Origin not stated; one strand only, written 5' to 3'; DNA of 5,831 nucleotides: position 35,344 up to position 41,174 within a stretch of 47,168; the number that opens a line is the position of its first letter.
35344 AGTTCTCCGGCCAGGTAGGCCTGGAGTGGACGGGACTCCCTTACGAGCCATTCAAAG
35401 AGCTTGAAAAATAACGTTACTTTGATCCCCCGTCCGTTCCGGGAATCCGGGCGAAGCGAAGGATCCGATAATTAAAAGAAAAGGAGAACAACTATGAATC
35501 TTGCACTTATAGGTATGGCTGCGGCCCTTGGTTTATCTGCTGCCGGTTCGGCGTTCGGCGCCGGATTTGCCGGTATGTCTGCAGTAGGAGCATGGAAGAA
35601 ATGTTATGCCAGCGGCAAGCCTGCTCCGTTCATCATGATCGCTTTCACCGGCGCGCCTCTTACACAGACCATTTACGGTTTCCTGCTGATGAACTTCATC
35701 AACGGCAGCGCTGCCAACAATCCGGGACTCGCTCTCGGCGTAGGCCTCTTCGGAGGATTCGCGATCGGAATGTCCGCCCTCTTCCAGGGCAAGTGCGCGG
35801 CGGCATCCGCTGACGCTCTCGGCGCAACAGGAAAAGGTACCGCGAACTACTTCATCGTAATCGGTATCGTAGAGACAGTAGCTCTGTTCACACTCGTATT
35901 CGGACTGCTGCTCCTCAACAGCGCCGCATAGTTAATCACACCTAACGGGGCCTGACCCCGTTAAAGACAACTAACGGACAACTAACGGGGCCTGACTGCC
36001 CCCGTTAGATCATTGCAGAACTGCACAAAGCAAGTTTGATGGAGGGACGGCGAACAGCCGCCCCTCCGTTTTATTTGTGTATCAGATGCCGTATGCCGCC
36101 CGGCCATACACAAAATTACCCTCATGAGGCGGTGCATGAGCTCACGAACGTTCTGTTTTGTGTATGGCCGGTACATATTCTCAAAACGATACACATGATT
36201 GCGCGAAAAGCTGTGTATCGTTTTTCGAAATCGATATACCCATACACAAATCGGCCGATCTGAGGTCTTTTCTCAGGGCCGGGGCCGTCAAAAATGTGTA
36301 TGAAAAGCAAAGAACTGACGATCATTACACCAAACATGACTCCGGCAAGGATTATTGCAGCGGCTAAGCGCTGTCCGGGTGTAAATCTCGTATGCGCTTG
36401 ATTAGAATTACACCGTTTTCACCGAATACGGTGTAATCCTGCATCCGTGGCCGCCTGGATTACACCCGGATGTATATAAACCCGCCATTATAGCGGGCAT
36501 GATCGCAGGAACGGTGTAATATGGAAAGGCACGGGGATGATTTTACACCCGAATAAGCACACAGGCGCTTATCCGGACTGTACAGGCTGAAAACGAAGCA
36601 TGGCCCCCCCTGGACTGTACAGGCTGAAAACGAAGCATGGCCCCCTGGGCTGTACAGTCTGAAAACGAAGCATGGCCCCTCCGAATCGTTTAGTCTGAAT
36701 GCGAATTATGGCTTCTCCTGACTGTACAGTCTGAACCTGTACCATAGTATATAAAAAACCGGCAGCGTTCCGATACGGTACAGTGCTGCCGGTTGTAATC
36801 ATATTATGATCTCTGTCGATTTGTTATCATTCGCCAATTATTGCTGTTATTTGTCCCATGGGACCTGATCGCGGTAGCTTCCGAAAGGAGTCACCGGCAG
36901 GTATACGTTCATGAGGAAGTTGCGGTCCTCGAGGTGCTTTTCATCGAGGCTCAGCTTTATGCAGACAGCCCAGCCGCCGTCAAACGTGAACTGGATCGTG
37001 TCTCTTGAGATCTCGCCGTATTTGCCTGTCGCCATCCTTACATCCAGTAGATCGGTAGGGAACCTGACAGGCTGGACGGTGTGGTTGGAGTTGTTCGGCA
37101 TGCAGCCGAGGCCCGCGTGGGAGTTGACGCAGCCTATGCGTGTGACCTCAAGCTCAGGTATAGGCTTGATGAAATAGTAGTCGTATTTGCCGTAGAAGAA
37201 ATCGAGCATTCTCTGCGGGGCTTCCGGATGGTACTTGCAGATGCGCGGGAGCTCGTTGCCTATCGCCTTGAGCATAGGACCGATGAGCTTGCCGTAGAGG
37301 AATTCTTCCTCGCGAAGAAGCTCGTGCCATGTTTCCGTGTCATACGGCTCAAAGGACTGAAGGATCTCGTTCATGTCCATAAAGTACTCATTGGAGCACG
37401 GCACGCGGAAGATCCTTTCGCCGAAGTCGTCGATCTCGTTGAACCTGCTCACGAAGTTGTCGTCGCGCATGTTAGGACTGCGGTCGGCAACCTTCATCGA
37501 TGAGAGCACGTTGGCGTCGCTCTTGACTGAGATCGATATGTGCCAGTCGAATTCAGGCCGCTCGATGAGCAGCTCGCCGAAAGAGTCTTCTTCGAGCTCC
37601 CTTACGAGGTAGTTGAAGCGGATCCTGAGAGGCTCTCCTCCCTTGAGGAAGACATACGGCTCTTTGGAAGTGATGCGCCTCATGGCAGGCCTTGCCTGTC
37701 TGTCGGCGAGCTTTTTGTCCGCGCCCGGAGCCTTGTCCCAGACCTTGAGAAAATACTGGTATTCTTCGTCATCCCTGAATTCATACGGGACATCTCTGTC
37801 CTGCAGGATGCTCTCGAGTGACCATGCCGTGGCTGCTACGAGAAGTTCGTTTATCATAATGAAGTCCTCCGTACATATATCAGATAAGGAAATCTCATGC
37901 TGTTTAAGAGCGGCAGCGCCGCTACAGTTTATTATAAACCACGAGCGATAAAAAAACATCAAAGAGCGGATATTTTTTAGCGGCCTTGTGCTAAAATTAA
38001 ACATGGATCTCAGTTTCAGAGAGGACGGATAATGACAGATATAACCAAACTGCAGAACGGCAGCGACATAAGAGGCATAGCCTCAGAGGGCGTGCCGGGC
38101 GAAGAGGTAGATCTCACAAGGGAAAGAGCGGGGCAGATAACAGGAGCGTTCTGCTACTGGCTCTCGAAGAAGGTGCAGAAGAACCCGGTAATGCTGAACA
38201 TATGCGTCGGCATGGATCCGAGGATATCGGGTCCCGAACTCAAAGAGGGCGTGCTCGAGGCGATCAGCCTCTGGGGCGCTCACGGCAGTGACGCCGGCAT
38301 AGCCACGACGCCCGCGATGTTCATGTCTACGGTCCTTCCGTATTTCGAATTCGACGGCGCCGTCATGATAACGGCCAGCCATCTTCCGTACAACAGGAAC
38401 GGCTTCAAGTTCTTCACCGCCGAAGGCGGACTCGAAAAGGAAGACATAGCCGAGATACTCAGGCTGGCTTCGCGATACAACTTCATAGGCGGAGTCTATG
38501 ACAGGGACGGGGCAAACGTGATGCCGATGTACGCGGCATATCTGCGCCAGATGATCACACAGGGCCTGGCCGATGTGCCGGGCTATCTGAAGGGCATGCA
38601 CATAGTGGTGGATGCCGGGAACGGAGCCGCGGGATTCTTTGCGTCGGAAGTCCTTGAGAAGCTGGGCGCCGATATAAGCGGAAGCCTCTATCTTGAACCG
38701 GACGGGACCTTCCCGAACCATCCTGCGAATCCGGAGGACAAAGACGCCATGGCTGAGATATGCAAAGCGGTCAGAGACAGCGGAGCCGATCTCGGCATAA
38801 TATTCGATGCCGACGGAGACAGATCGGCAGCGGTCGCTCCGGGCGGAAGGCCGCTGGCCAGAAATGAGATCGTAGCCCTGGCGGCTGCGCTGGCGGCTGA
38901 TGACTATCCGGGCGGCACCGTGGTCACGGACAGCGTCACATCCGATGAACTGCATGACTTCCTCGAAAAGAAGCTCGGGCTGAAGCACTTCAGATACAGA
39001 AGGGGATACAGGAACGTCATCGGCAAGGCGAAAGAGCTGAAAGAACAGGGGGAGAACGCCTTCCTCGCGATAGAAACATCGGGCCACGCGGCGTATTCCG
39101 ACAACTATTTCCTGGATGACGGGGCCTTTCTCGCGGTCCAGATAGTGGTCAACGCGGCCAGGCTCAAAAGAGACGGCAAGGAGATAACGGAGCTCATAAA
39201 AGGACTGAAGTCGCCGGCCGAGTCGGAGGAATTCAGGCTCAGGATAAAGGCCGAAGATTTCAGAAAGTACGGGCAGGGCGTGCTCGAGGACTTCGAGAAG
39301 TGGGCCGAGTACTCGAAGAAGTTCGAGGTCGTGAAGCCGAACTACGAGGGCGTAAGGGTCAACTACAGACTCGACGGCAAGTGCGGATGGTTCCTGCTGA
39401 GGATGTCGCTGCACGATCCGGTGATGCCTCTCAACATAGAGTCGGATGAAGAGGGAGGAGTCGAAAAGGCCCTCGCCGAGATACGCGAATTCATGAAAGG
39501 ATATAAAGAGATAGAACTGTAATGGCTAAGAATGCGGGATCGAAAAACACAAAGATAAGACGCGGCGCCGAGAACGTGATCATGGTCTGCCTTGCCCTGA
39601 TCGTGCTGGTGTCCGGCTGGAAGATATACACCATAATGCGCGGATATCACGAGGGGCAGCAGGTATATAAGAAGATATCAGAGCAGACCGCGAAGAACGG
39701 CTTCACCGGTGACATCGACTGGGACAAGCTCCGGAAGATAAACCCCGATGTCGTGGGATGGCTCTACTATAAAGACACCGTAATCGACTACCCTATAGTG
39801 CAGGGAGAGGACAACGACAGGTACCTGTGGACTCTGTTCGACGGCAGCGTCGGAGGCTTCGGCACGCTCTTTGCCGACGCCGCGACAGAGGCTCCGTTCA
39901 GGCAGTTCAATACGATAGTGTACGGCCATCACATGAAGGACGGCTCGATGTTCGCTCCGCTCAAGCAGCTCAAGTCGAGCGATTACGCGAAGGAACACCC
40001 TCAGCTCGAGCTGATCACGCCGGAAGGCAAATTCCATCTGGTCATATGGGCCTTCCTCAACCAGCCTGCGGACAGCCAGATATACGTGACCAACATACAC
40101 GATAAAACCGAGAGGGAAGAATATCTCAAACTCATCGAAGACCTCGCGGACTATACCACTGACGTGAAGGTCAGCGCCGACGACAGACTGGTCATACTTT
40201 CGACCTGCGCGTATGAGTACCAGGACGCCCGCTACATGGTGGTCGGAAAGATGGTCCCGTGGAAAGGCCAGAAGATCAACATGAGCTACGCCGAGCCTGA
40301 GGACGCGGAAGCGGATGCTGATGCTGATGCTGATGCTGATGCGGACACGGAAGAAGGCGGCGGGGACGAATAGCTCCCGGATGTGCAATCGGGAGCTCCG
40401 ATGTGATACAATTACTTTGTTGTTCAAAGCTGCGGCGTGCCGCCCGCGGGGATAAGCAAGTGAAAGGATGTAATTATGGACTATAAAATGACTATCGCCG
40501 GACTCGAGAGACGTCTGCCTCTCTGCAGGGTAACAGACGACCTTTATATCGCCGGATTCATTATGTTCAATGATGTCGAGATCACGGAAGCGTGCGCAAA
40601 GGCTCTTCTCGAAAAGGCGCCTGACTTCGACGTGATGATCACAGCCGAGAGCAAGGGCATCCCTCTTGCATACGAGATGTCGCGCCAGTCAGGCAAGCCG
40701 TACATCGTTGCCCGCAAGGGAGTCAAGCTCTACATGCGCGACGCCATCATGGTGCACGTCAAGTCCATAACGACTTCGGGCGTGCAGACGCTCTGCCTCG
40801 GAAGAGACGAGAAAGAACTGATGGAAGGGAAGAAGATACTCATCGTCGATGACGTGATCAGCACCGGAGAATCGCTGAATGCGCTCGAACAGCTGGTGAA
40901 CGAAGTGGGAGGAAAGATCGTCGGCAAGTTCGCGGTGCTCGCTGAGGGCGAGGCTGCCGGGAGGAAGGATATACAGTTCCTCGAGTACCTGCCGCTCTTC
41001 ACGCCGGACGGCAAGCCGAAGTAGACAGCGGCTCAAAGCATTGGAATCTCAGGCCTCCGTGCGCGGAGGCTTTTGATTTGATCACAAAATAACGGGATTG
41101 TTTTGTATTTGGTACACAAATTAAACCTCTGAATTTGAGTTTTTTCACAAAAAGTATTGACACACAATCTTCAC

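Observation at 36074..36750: Roughly 700-bp ORF-poor region between convergent terminators built from three blocks of TGTA-containing repeats, two with 7 copies in strict +/- alternation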

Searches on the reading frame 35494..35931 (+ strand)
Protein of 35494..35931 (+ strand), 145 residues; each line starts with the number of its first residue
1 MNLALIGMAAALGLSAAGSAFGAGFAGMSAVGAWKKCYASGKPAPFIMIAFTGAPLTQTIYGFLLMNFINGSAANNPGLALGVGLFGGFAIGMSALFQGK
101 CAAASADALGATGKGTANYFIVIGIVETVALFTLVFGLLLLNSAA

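Call 10: search_protein_families(library=pfam, proteins=[window:35494-35931:+])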
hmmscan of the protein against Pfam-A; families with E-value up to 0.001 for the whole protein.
window:35494-35931:+ (145 aa): 1 family
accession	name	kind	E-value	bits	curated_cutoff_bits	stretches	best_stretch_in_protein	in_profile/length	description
PF00137.26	ATP-synt_C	-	7.4e-08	33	24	1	81-140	1-60/60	ATP synthase subunit C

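Call 12: find_encoding_contigs(protein=window:35494-35931:+, flank=4000, max_places=10)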
Protein window:35494-35931:+ (145 aa): 22 contigs read that carry it; 10 places shown.
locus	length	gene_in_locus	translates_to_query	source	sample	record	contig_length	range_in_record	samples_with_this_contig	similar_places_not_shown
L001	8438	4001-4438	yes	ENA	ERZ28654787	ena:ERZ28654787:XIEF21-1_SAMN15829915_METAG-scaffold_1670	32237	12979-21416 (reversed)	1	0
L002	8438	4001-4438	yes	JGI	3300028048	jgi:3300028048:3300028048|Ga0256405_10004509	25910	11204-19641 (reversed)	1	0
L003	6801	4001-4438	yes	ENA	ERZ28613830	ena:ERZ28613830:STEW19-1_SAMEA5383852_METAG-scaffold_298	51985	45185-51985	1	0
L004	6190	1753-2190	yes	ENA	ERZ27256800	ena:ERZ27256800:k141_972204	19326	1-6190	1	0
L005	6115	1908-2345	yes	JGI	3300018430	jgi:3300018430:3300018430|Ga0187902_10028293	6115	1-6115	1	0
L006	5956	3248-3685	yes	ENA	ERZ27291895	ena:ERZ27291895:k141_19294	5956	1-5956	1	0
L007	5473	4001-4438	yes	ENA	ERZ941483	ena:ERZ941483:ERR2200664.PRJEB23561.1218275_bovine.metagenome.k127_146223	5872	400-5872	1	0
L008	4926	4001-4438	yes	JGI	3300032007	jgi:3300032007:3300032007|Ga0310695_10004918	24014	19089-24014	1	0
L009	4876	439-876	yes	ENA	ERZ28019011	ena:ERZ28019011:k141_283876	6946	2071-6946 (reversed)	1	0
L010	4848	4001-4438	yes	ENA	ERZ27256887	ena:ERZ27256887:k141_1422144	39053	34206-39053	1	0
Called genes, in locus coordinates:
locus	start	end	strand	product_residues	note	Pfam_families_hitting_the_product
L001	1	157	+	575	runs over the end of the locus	PF02874:ATP-synt_ab_N, PF16886:ATP-synt_ab_Xtn, PF00006:ATP-synt_ab, PF22919:ATP-synt_VA_C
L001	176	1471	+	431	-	PF00006:ATP-synt_ab, PF22919:ATP-synt_VA_C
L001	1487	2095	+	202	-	PF01813:ATP-synt_D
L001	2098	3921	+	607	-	PF01496:V_ATPase_I (faint)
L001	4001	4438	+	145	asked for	PF00137:ATP-synt_C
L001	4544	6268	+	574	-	-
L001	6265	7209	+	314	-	PF00535:Glycos_transf_2, PF13641:Glyco_tranf_2_3 (faint)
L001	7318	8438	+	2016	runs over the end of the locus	PF12892:FctA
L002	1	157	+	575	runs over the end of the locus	PF02874:ATP-synt_ab_N, PF16886:ATP-synt_ab_Xtn, PF00006:ATP-synt_ab, PF22919:ATP-synt_VA_C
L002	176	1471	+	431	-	PF00006:ATP-synt_ab, PF22919:ATP-synt_VA_C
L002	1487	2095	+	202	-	PF01813:ATP-synt_D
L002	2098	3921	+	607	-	PF01496:V_ATPase_I (faint)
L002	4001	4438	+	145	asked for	PF00137:ATP-synt_C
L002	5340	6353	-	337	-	PF09556:RE_HaeIII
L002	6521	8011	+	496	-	PF02878:PGM_PMM_I, PF02879:PGM_PMM_II, PF02880:PGM_PMM_III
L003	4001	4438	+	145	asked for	PF00137:ATP-synt_C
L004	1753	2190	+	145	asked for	PF00137:ATP-synt_C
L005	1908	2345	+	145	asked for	PF00137:ATP-synt_C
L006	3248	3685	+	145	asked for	PF00137:ATP-synt_C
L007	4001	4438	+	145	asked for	PF00137:ATP-synt_C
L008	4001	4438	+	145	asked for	PF00137:ATP-synt_C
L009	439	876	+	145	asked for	PF00137:ATP-synt_C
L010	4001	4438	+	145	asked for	PF00137:ATP-synt_C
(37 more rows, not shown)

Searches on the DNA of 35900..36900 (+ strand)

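Call 27: search_rna_families(source=window, start=35900, end=36900, threshold=evalue, max_evalue=10)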
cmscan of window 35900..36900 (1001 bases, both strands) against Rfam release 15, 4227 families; matches with E-value up to 10: 7.
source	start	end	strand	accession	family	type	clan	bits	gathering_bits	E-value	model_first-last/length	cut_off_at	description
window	36100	36171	-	RF03584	mir-2290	Gene; miRNA;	-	22.7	50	0.38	1-80/80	no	mir-2290 microRNA precursor family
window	36178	36229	-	RF01667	rox1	Cis-reg;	-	16.5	58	3.3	1-59/59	no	Drosophila rox1 ncRNA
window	36750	36827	-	RF02551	DapZ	Cis-reg;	-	16.4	56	6.1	1-78/78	no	ABC transporter regulator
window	36629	36685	-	RF04229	mir-9279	Gene; miRNA;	-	16.3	85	8.6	1-74/74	no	mir-9279 microRNA precursor family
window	35937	36013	-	RF03573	mir-1954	Gene; miRNA;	-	15.4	99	4.7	1-82/82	no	mir-1954 microRNA precursor family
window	36612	36664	+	RF03766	mir-3155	Gene; miRNA;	-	14.6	70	9.3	1-56/56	no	mir-3155 microRNA precursor family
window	36530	36592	+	RF01310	sR7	Gene; snRNA; snoRNA; CD-box;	-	13.3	37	3.1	1-57/57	no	Small nucleolar RNA sR7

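Call 69: search_dna_similar(query=window:36060-36760:+, collection=plasmids, mode=distant, max_rows=10)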
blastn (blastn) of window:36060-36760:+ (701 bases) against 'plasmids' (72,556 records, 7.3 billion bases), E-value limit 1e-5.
No match.

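Call 70: search_dna_similar(query=window:36060-36760:+, collection=phages, mode=distant, max_rows=10)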
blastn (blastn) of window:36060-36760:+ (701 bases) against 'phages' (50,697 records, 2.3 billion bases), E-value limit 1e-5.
No match.

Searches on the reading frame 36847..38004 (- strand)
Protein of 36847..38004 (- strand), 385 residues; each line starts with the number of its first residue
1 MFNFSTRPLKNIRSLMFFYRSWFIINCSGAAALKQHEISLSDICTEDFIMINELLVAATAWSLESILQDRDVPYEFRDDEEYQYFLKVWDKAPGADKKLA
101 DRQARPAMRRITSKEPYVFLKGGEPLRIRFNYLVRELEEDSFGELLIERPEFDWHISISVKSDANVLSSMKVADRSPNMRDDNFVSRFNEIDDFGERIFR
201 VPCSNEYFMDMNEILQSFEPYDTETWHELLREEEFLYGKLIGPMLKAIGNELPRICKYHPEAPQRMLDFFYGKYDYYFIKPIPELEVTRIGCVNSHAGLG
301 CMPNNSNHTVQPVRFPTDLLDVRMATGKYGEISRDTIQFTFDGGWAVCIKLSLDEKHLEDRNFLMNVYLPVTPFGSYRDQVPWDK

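Call 10: search_protein_families(library=pfam, proteins=[window:36847-38004:-])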
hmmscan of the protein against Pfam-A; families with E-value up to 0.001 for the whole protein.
window:36847-38004:- (385 aa): 1 family
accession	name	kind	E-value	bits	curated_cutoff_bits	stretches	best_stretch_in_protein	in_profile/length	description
PF09556.15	RE_HaeIII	-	2.8e-26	92.8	25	1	86-356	34-282/298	HaeIII restriction endonuclease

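Call 13: find_encoding_contigs(protein=window:36847-38004:-, flank=4000, max_places=10)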
Protein window:36847-38004:- (385 aa): no gene with exactly this product is on record in the collection.

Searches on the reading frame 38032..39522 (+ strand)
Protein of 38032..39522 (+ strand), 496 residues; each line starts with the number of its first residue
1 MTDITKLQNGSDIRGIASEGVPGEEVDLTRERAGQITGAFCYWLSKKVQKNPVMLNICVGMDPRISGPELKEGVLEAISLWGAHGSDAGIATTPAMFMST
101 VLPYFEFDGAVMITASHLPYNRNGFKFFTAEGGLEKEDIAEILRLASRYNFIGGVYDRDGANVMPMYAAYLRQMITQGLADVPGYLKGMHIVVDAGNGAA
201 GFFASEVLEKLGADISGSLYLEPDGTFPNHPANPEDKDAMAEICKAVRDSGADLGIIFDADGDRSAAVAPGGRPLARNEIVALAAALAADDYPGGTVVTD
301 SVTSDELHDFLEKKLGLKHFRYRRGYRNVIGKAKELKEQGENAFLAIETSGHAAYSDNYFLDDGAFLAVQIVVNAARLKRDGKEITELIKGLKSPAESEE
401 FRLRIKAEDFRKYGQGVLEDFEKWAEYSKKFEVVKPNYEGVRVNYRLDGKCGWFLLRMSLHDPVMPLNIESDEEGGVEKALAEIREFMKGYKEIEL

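Call 10: search_protein_families(library=pfam, proteins=[window:38032-39522:+])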
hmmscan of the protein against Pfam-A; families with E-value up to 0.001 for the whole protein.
window:38032-39522:+ (496 aa): 3 families
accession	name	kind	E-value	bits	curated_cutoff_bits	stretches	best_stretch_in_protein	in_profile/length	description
PF02879.22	PGM_PMM_II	-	4.5e-23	82.2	29.3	1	187-270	19-101/103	Phosphoglucomutase/phosphomannomutase, alpha/beta/alpha domain II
PF02878.22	PGM_PMM_I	-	8.5e-20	71.3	22.5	1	7-146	3-131/138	Phosphoglucomutase/phosphomannomutase, alpha/beta/alpha domain I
PF02880.22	PGM_PMM_III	-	1.8e-11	44.6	20.7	1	278-389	3-108/115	Phosphoglucomutase/phosphomannomutase, alpha/beta/alpha domain III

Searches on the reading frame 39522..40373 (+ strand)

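Call 10: search_protein_families(library=pfam, proteins=[window:39522-40373:+])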
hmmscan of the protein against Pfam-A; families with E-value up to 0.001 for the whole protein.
window:39522-40373:+ (283 aa): 1 family
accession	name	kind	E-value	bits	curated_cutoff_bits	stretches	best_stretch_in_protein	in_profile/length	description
PF04203.18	Sortase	-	8.7e-09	35.6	26.6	1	87-245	7-125/125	Sortase domain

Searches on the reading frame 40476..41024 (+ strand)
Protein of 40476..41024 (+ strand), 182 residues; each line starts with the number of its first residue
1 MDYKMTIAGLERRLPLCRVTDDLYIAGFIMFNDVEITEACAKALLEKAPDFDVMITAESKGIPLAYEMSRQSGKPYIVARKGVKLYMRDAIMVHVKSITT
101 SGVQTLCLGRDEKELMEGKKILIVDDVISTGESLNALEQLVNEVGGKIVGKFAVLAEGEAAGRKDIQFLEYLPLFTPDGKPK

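Call 10: search_protein_families(library=pfam, proteins=[window:40476-41024:+])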
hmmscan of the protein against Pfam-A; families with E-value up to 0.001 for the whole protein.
window:40476-41024:+ (182 aa): 1 family
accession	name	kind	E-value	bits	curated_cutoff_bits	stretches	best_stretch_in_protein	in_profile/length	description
PF00156.33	Pribosyltran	-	8.3e-13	48.4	26.3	1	41-167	20-136/158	Phosphoribosyl transferase domain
